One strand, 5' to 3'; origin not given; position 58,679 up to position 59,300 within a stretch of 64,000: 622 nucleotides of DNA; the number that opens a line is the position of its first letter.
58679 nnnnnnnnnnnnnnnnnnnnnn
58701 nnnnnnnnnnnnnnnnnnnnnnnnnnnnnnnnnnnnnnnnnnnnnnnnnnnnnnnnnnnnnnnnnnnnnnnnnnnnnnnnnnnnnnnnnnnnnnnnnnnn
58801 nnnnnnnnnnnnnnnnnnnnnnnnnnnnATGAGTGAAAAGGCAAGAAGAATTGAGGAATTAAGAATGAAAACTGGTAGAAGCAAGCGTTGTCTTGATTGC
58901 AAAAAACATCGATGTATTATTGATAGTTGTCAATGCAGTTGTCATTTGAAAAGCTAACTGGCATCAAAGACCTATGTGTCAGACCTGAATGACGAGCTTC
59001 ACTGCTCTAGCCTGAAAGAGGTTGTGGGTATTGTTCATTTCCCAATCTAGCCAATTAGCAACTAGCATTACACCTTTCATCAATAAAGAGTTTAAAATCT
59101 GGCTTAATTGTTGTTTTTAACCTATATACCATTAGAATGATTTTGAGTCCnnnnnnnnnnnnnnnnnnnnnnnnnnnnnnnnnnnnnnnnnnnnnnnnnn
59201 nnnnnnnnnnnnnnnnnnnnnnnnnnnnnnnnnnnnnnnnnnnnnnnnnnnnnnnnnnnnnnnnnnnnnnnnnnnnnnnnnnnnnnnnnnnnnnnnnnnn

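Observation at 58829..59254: Two convergent CxCxCH micro-genes; third family member at 20659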

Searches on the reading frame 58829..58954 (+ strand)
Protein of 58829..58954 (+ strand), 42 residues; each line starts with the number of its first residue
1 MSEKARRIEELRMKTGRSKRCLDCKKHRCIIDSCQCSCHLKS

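Call 13: find_homologous_proteins(query=window:58829-58954:+, max_evalue=10)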
Query seq(42 aa) (42 aa): 7 proteins with E <= 10 among 7 candidates.
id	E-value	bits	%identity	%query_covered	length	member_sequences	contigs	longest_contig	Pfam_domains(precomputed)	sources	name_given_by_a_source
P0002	2.8e-16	74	95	93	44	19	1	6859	-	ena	-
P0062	4.1e-16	74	90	100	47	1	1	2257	-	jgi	-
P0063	1.3e-15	72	86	100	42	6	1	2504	-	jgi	-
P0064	9.1e-15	70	90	93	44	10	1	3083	-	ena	-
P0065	1.5e-14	69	87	93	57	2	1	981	-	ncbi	-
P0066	1.6e-14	69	87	93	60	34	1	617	-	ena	-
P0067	8.1e-11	58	79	93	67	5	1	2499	-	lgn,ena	-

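Call 14: find_encoding_contigs(protein=P0001, flank=4000, max_places=6)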
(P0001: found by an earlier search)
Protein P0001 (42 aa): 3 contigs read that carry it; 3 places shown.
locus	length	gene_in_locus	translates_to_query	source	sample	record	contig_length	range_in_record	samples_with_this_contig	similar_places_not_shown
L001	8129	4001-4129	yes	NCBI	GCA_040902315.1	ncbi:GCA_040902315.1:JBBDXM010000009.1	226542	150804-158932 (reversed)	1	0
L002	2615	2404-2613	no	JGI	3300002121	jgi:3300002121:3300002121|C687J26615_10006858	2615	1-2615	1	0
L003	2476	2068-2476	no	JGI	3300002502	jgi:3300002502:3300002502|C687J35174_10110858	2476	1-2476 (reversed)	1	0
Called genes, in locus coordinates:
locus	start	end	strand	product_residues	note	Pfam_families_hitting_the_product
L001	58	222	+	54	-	-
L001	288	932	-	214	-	PF14512:TM1586_NiRdase (faint), PF00881:Nitroreductase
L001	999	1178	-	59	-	-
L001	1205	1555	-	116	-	-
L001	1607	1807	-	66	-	-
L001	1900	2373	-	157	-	-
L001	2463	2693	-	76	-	-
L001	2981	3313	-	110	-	-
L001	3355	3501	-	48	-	-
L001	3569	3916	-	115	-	-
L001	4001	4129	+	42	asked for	-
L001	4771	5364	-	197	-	-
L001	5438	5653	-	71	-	-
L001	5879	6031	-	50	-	-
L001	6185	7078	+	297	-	PF00413:Peptidase_M10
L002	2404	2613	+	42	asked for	?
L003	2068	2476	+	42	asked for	?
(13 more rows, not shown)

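Call 15: find_encoding_contigs(protein=P0002, flank=4000, max_places=6)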
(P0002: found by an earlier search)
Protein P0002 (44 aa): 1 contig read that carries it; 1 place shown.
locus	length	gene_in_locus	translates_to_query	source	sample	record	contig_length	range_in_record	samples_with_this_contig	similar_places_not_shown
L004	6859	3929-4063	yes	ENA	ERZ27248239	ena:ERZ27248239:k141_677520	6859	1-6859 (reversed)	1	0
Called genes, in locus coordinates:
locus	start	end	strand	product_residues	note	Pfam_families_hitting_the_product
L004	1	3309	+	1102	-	?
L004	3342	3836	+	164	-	PF04068:Fer4_RLI (weak), PF04034:Ribo_biogen_C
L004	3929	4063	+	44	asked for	-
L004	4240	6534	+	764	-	PF00324:AA_permease, PF13520:AA_permease_2, PF13906:AA_permease_C (weak), PF00582:Usp (faint)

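Call 18: search_protein_families(library=pfam, proteins=[window:58829-58954:+, P0067], max_evalue=10)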
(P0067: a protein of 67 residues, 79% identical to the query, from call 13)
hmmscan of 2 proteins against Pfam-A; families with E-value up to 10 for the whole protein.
seq(42 aa): 0 families

P0067 (67 aa): 0 families

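Call 21: search_protein_representatives(alignment_id=A1)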
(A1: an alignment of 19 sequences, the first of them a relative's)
Query: 19 sequences, 42 profile positions. Proteins with E-value up to 0.001 (for the whole library): 7; up to 1e-10: 3; up to 1e-30: 0. The best 7 are listed.
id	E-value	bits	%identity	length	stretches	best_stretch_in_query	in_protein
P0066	6.1e-23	96.2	-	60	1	1-41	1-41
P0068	1.5e-17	78.9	-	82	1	1-41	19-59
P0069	7.8e-16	73.5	-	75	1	6-41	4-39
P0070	2.8e-08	49.3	-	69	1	9-40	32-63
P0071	3.8e-08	48.8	-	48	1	10-40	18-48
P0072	1.7e-07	46.7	-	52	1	9-40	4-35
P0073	1.1e-04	37.8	-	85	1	14-41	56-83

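Call 42: search_solved_structures(query=A1, max_evalue=10, show_alignments=3)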
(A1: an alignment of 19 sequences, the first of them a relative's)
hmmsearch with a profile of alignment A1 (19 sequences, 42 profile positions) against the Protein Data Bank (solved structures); distinct sequences matched with E-value up to 10: 1.
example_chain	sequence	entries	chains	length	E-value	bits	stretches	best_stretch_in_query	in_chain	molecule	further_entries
1y02_A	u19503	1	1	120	0.12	15.2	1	15-35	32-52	FYVE-RING finger protein SAKURA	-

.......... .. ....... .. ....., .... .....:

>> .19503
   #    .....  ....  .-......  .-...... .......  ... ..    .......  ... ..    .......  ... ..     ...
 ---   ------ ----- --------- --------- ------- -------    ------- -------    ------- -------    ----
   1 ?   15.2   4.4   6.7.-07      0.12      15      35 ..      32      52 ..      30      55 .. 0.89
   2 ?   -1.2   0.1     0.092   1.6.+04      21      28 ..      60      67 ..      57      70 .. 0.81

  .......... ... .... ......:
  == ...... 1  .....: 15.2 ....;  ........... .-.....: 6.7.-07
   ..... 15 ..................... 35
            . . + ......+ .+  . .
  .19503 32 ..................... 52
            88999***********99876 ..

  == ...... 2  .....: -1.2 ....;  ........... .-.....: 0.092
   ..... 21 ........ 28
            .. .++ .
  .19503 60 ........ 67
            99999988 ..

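Call 64: predict_structure(alignment_id=A6)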
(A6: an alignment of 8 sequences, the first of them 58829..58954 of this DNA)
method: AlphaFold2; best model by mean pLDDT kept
length: 42 residues; sequences in the alignment: 8
mean_pLDDT: 68.6   pTM: 0.34
mean pLDDT of the five models: 68.6, 67.1, 62.5, 62.1, 61.4
residues with pLDDT >= 90: 0; 70-90: 17; 50-70: 24; < 50: 1
segments of 3 or more residues with pLDDT < 50: none
pLDDT, mean of each block of 10 residues (from residue 1): 75 67 70 66 52
secondary structure, 60 per line:
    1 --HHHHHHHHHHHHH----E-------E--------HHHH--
elements in order: H3-15 H37-40

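Call 72: search_protein_families(library=ncbifam, proteins=[window:58829-58954:+, P0073], max_evalue=10)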
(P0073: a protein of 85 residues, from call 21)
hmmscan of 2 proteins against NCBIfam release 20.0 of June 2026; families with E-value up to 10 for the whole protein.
seq(42 aa): 1 family
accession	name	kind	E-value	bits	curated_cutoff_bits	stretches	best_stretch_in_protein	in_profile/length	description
NF009414.0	PRK12778.1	equivalog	0.33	9.1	1103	1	17-39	327-348/752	bifunctional dihydroorotate dehydrogenase B NAD binding subunit/NADPH-dependent glutamate synthase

P0073 (85 aa): 1 family
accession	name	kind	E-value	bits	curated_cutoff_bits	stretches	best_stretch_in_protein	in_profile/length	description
TIGR03833.1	TIGR03833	hypoth_equivalog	2.1e-24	85.3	63.4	1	6-60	4-58/62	YwbE family protein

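Call 73: search_protein_families(library=pfam, proteins=[P0073, P0070, P0068], max_evalue=1)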
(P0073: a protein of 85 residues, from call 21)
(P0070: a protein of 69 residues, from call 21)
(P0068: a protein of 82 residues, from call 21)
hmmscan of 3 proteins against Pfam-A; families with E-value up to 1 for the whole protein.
P0073 (85 aa): 1 family
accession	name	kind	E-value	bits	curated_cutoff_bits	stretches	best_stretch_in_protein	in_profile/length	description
PF09962.14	DUF2196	-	5.5e-24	84.3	25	1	5-59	3-57/61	Uncharacterized conserved protein (DUF2196)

P0070 (69 aa): 0 families

P0068 (82 aa): 0 families

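Call 83: find_encoding_contigs(protein=P0071, flank=3000, max_places=4)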
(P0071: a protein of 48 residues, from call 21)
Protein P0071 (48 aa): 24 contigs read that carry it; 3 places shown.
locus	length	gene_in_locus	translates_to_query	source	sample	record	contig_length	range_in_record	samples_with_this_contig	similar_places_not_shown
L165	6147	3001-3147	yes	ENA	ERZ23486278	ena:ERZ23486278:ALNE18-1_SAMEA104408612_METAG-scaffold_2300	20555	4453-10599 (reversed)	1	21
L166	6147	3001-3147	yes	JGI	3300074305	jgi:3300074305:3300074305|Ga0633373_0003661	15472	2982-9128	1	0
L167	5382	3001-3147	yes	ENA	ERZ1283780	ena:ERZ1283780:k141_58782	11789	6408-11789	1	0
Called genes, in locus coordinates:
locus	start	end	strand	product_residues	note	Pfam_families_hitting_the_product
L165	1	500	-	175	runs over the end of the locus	PF00383:dCMP_cyt_deam_1, PF14437:MafB19-deam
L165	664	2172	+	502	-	PF04851:ResIII, PF00270:DEAD, PF00271:Helicase_C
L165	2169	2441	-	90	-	-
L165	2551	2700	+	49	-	-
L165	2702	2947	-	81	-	PF00639:Rotamase, PF13145:Rotamase_2 (weak), PF13616:Rotamase_3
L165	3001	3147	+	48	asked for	-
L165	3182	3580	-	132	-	PF01243:PNPOx_N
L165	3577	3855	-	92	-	-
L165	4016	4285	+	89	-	-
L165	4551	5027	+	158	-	PF09969:DUF2203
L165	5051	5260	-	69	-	-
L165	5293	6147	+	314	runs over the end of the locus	PF01040:UbiA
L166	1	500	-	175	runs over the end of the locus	PF00383:dCMP_cyt_deam_1, PF14437:MafB19-deam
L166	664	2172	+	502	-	PF04851:ResIII, PF00270:DEAD, PF00271:Helicase_C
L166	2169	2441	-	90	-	-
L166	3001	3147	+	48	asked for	-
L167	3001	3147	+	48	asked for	-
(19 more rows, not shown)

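Call 84: find_encoding_contigs(protein=P0073, flank=3000, max_places=4)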
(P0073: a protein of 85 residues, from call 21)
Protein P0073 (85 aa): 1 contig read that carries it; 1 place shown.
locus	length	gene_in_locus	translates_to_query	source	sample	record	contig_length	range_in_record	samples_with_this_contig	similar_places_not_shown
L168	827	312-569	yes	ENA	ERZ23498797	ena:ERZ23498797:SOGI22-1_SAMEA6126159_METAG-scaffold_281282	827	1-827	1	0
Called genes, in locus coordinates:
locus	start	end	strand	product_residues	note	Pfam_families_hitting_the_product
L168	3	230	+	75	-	?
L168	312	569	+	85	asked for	PF09962:DUF2196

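Call 88: fold_search(model_id=the predicted structure, library=pdb)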
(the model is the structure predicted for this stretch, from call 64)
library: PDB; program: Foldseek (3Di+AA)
matches with E <= 10: 0; with E <= 0.001: 0
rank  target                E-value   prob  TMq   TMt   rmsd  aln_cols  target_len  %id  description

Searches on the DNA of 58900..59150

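Call 58: search_rna_families(source=window, start=58900, end=59150, threshold=evalue, max_evalue=10, show_alignments=3)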
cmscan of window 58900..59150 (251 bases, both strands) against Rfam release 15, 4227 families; matches with E-value up to 10: 1.
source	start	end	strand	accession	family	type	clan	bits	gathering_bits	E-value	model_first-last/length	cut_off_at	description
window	59076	59148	+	RF01283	snoU30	Gene; snRNA; snoRNA; CD-box;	CL00052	13.9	45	7.3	1-86/86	no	Small nucleolar RNA U30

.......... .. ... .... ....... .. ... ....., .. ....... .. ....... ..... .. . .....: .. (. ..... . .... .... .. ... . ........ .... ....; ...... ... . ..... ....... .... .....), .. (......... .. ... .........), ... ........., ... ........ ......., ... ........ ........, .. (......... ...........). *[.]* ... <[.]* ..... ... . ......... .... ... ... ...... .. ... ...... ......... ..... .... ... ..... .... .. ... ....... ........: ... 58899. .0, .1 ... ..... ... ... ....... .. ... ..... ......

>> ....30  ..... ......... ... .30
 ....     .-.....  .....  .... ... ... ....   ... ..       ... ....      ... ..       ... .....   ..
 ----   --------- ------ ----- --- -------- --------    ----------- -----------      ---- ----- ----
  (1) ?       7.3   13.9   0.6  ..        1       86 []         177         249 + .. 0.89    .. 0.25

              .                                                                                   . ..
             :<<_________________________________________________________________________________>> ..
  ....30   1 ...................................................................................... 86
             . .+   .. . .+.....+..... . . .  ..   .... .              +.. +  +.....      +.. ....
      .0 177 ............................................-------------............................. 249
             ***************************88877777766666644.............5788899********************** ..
